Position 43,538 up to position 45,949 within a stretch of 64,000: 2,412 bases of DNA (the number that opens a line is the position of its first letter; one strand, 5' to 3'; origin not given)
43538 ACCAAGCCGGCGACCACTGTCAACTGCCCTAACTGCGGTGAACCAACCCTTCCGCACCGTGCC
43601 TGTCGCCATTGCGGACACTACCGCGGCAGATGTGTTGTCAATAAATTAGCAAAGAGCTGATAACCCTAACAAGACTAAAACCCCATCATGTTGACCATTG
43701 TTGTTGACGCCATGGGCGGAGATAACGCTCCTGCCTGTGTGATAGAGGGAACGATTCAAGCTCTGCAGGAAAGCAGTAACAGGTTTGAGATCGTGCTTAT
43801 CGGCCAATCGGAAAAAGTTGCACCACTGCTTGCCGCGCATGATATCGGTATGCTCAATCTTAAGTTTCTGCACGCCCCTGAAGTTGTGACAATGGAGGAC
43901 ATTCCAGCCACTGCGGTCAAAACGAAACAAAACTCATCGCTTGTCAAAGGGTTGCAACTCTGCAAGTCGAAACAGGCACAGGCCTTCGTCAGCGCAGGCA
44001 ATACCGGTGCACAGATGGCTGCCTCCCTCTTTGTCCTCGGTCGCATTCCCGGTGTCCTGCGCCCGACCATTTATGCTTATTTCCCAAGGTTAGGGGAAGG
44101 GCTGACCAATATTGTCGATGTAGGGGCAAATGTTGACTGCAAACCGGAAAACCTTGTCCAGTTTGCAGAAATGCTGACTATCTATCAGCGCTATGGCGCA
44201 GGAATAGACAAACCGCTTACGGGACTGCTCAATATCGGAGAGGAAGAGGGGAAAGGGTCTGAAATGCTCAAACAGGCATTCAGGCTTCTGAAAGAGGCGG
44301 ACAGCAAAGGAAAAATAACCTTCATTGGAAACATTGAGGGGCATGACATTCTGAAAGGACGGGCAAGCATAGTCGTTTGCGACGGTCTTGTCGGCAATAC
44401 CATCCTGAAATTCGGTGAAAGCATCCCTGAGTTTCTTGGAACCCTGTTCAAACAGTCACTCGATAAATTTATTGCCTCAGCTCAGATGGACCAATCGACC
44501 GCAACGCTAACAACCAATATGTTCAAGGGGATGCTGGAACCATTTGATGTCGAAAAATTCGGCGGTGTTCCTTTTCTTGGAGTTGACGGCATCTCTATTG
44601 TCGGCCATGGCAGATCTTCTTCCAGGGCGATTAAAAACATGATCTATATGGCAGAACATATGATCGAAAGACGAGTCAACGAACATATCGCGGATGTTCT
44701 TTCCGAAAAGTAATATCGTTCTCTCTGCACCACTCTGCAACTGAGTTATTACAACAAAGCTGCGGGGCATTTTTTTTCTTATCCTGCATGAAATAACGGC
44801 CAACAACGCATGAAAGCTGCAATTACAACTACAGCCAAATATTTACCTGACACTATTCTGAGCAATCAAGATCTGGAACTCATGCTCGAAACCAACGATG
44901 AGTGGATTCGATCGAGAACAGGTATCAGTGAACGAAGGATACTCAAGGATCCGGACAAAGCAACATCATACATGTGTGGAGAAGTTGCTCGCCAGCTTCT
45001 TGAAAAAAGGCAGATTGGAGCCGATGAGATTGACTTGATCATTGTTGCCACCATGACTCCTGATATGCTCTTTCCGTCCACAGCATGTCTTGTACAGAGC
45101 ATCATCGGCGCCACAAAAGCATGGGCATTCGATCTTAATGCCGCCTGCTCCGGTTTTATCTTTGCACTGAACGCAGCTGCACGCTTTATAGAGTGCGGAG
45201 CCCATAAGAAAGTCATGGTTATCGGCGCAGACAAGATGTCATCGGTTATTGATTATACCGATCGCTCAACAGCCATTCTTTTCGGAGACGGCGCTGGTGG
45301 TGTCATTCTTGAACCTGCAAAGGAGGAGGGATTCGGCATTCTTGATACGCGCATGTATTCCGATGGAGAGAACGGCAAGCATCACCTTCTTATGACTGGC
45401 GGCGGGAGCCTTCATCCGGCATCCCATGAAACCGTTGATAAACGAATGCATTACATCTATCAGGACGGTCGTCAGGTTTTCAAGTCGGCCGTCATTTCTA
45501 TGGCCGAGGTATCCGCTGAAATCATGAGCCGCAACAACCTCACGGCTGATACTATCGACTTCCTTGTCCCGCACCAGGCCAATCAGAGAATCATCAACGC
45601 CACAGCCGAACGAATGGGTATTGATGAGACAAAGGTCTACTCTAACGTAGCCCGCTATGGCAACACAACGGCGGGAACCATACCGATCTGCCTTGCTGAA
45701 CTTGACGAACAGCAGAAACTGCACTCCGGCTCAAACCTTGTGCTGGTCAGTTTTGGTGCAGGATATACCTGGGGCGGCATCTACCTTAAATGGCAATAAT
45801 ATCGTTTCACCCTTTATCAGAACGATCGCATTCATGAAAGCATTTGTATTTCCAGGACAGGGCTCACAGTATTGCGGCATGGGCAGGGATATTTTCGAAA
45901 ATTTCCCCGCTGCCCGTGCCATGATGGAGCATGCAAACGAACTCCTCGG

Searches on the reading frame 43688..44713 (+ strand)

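Call 7: search_protein_families(library=ncbifam, proteins=[window:43688-44713:+])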
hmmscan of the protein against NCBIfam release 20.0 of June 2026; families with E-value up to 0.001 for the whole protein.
window:43688-44713:+ (341 aa): 4 families
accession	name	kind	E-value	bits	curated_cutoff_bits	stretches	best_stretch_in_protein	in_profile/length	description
TIGR00182.1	plsX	equivalog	2.9e-91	306.1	243.4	1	3-340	2-329/337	phosphate acyltransferase PlsX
NF010419.0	PRK13845.1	equivalog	2.3e-66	224.5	729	1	3-337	99-432/440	putative glycerol-3-phosphate acyltransferase PlsX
NF010420.0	PRK13846.1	equivalog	3.1e-47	161.3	536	1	3-268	4-264/316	phosphate acyltransferase PlsX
NF040747.1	reduct_C_alpha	equivalog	0.00044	19.4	350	0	171-242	152-224/380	glycine/sarcosine/betaine reductase complex component C subunit alpha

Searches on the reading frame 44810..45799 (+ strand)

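Call 54: search_protein_families(library=pfam, proteins=[window:44810-45799:+])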
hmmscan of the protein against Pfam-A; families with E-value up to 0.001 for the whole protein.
window:44810-45799:+ (329 aa): 3 families
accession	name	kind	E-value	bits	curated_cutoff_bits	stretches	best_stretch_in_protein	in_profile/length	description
PF08541.16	ACP_syn_III_C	-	3.7e-33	114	26.6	1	240-328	2-90/90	3-Oxoacyl-[acyl-carrier-protein (ACP)] synthase III C terminal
PF08545.16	ACP_syn_III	-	1.8e-31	108.3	24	1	107-186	1-80/80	3-Oxoacyl-[acyl-carrier-protein (ACP)] synthase III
PF00108.29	Thiolase_N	-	1.2e-06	28.5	26.4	1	50-150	21-122/260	Thiolase, N-terminal domain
